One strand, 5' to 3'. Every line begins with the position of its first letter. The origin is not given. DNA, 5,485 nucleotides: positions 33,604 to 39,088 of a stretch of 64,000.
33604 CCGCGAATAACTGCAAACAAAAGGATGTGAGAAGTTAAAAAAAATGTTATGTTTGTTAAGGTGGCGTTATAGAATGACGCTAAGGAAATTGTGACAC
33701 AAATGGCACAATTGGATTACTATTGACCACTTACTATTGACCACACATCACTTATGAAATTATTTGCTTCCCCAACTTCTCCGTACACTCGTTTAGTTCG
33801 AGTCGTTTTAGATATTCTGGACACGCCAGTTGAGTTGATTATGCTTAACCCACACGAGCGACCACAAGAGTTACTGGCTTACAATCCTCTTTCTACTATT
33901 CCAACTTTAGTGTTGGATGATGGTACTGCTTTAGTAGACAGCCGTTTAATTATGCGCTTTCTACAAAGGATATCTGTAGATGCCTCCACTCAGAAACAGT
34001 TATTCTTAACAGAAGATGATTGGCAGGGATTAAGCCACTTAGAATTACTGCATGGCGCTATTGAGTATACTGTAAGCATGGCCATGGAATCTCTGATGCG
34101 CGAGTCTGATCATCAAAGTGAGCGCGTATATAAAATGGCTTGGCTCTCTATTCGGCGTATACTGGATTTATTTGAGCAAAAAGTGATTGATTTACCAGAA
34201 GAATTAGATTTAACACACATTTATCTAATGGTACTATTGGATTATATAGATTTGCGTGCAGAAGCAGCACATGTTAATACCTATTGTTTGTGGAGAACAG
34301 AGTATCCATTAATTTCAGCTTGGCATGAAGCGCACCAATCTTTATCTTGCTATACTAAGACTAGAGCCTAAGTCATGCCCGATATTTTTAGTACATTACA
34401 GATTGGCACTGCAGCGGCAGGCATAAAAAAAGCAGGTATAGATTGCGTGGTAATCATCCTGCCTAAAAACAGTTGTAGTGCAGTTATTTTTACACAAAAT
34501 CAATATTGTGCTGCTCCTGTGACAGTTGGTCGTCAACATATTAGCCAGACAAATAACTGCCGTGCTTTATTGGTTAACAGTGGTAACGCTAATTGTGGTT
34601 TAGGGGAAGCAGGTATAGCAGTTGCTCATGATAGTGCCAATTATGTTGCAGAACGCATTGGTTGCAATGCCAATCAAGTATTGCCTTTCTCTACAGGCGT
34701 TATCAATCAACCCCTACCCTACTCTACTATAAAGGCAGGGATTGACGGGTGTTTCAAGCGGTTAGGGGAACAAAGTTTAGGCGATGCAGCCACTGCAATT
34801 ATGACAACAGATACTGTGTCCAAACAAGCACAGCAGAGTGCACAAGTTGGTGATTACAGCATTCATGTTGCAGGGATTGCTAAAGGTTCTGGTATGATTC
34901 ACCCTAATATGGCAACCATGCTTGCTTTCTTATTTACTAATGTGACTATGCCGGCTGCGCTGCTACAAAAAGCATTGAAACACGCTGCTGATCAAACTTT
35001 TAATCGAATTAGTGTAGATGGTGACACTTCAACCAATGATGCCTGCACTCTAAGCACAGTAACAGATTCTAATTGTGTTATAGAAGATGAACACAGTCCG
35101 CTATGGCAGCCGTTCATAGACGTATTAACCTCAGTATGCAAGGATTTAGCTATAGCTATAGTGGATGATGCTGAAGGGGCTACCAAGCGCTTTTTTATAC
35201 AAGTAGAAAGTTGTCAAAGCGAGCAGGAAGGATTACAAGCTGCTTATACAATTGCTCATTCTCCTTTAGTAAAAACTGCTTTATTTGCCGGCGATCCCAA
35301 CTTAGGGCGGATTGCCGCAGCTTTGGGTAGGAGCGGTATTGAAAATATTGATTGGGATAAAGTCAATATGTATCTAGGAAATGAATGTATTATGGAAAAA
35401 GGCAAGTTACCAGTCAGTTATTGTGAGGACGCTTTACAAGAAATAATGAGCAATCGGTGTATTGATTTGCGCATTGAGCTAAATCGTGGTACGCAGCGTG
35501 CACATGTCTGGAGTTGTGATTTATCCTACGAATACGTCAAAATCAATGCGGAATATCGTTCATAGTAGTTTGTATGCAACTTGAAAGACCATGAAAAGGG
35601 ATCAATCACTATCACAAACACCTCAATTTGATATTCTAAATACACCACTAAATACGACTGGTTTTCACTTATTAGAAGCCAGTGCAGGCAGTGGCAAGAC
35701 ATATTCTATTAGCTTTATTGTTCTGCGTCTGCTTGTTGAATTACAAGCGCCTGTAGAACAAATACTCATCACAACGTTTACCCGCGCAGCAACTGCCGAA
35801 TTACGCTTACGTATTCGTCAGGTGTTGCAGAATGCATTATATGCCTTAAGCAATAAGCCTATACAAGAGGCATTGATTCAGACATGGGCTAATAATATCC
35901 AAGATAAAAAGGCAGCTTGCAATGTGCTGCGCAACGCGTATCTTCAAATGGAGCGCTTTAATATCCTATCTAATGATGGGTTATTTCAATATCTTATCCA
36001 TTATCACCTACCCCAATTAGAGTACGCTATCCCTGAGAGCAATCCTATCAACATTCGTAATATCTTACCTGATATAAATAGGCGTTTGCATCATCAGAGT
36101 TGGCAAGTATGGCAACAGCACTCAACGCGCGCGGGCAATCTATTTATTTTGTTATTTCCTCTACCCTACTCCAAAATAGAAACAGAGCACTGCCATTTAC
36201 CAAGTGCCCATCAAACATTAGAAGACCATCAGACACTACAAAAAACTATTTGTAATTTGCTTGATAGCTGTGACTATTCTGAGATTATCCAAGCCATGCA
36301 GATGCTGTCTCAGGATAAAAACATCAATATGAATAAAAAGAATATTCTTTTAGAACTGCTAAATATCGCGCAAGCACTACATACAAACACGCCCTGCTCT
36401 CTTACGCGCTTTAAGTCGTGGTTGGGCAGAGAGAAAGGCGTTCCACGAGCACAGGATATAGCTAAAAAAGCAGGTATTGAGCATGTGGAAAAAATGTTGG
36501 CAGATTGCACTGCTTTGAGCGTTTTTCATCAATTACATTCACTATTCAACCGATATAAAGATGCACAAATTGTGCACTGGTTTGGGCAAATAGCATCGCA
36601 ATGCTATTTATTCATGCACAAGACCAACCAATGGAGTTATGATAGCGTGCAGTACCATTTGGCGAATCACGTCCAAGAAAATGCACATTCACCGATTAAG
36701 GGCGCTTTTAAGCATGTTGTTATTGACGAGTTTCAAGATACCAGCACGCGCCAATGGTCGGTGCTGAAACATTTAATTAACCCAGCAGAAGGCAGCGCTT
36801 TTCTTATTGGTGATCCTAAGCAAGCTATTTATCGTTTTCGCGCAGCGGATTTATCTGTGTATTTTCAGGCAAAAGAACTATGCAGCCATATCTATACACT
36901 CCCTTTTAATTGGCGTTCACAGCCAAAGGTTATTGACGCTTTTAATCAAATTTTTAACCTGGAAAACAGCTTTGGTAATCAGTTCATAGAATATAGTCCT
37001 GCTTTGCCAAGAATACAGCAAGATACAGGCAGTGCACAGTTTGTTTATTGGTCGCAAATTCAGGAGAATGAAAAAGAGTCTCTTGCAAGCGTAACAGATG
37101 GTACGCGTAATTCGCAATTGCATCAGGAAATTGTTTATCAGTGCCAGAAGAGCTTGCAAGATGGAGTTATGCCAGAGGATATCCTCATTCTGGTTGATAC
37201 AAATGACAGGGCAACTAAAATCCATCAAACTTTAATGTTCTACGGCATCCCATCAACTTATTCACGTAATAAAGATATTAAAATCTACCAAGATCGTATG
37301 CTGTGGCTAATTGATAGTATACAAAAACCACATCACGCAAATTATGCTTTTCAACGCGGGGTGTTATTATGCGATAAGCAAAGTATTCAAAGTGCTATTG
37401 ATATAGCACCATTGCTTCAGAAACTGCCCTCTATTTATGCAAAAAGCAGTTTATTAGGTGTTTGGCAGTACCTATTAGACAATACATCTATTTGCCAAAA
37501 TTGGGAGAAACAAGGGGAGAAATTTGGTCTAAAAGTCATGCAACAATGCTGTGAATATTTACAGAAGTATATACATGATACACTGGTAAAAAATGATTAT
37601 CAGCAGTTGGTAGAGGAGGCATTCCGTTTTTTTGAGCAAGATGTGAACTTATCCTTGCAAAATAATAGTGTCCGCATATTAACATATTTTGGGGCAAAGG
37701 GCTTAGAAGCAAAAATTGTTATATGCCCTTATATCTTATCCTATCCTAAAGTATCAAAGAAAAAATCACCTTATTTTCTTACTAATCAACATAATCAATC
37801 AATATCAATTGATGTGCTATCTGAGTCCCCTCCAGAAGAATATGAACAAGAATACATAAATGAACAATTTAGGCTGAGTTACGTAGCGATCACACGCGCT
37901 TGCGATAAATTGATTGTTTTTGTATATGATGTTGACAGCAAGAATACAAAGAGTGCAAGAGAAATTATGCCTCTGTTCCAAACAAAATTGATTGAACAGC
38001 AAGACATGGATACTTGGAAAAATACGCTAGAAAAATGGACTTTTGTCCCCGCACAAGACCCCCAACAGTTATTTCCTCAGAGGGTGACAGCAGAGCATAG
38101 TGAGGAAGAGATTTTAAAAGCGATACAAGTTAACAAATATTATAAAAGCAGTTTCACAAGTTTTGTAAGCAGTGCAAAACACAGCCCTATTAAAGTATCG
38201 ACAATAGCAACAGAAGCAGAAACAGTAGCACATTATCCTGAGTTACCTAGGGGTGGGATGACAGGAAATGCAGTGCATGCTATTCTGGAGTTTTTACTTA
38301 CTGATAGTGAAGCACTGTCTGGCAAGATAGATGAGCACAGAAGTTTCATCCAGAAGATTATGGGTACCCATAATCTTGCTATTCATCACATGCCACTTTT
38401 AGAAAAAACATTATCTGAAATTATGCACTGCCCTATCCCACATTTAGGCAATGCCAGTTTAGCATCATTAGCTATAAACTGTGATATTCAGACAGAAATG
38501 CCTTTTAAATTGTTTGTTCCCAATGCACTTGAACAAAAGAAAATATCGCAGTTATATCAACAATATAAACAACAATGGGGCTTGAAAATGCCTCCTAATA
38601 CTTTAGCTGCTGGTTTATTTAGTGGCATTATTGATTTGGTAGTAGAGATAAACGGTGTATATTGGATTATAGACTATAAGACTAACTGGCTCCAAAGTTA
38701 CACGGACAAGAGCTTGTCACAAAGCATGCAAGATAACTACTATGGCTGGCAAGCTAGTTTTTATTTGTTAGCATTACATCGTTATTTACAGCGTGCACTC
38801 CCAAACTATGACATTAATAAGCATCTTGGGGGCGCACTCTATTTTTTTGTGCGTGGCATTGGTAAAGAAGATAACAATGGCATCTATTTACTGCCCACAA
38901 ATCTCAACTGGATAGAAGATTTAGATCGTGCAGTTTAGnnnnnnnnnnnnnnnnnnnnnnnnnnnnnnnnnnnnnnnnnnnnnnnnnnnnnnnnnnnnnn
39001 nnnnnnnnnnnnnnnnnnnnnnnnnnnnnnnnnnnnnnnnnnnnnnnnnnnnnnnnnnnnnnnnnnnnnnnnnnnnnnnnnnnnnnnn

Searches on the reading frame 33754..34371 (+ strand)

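Call 8: search_protein_families(library=pfam, proteins=[window:33754-34371:+], max_evalue=0.001)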
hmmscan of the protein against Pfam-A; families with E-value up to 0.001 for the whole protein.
window:33754-34371:+ (205 aa): 3 families
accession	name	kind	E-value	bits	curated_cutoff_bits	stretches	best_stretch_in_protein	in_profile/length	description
PF13417.12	GST_N_3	-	3.2e-17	63.1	22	1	3-72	1-69/75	Glutathione S-transferase, N-terminal domain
PF13409.12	GST_N_2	-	1.7e-14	54.6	25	1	8-72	1-69/70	Glutathione S-transferase, N-terminal domain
PF02798.26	GST_N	-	1.3e-08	35.5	20.9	1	1-72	3-76/76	Glutathione S-transferase, N-terminal domain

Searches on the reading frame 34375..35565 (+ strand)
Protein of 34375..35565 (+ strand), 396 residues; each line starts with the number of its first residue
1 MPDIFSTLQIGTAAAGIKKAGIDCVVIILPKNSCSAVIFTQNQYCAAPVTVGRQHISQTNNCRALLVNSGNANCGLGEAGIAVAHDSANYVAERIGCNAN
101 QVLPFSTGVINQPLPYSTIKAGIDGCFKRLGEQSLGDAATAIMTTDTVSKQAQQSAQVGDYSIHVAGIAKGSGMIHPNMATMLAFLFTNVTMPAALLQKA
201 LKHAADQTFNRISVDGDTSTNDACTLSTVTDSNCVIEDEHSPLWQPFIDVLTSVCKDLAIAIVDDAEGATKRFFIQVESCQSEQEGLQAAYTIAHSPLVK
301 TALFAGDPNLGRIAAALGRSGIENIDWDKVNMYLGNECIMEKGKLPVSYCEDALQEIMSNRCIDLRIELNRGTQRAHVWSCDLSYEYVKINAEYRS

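Call 8: search_protein_families(library=pfam, proteins=[window:34375-35565:+], max_evalue=0.001)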
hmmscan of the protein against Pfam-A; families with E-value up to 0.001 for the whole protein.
window:34375-35565:+ (396 aa): 1 family
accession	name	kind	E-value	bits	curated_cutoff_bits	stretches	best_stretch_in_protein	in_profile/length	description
PF01960.23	ArgJ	-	1.1e-130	436.2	32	1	10-396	2-377/377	ArgJ family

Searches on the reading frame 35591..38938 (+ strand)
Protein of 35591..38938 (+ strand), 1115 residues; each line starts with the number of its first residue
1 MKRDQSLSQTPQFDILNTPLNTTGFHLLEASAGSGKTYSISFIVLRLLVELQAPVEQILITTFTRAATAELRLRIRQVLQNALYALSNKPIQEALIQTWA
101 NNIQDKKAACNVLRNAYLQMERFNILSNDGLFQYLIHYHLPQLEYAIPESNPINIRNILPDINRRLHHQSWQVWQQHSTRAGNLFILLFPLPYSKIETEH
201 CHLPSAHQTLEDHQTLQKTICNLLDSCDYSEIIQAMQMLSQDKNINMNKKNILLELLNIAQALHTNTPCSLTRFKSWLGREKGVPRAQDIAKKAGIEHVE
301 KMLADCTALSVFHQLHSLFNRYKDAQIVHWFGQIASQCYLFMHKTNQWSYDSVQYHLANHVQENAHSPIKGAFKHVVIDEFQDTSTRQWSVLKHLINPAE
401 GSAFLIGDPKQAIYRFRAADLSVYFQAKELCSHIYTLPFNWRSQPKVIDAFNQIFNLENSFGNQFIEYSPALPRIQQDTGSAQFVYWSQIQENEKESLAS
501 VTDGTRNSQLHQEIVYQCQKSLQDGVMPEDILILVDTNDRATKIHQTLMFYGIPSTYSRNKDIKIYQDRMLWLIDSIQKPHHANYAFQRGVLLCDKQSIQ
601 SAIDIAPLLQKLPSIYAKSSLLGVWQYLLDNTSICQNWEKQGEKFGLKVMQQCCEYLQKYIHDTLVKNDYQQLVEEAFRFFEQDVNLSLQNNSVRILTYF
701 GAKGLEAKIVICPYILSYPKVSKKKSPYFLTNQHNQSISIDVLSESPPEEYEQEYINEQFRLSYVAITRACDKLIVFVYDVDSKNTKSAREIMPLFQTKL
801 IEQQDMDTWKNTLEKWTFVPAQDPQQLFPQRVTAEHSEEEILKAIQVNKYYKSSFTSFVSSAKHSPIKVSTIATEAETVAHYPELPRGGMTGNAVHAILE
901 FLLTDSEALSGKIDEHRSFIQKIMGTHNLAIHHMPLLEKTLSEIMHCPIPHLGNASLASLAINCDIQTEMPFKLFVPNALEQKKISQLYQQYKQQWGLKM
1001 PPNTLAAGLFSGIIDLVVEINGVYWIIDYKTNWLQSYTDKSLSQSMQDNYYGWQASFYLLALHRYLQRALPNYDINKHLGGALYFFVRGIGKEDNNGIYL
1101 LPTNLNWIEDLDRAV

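Call 8: search_protein_families(library=pfam, proteins=[window:35591-38938:+], max_evalue=0.001)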
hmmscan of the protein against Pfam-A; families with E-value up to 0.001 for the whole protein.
window:35591-38938:+ (1115 aa): 7 families
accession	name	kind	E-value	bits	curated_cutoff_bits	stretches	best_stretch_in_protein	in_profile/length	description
PF00580.27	UvrD-helicase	-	3.8e-33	115.8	23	1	22-429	12-268/271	UvrD/REP helicase N-terminal domain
PF13361.12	UvrD_C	-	3.1e-13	50.3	25.6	1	650-777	241-346/350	UvrD-like helicase C-terminal domain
PF13245.12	AAA_19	-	1.4e-12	48.3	25.1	2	345-417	71-134/134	AAA domain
PF12705.13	PDDEXK_1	-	6.1e-09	36.6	22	1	890-1095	36-197/247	PD-(D/E)XK nuclease superfamily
PF13401.12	AAA_22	-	7.4e-06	26.7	27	0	22-105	4-81/130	AAA domain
PF13604.12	AAA_30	-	2.7e-05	24.5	27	0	358-411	78-127/191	AAA domain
PF13538.12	UvrD_C_2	-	5.7e-05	23.3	27.4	0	753-776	27-51/52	UvrD-like helicase C-terminal domain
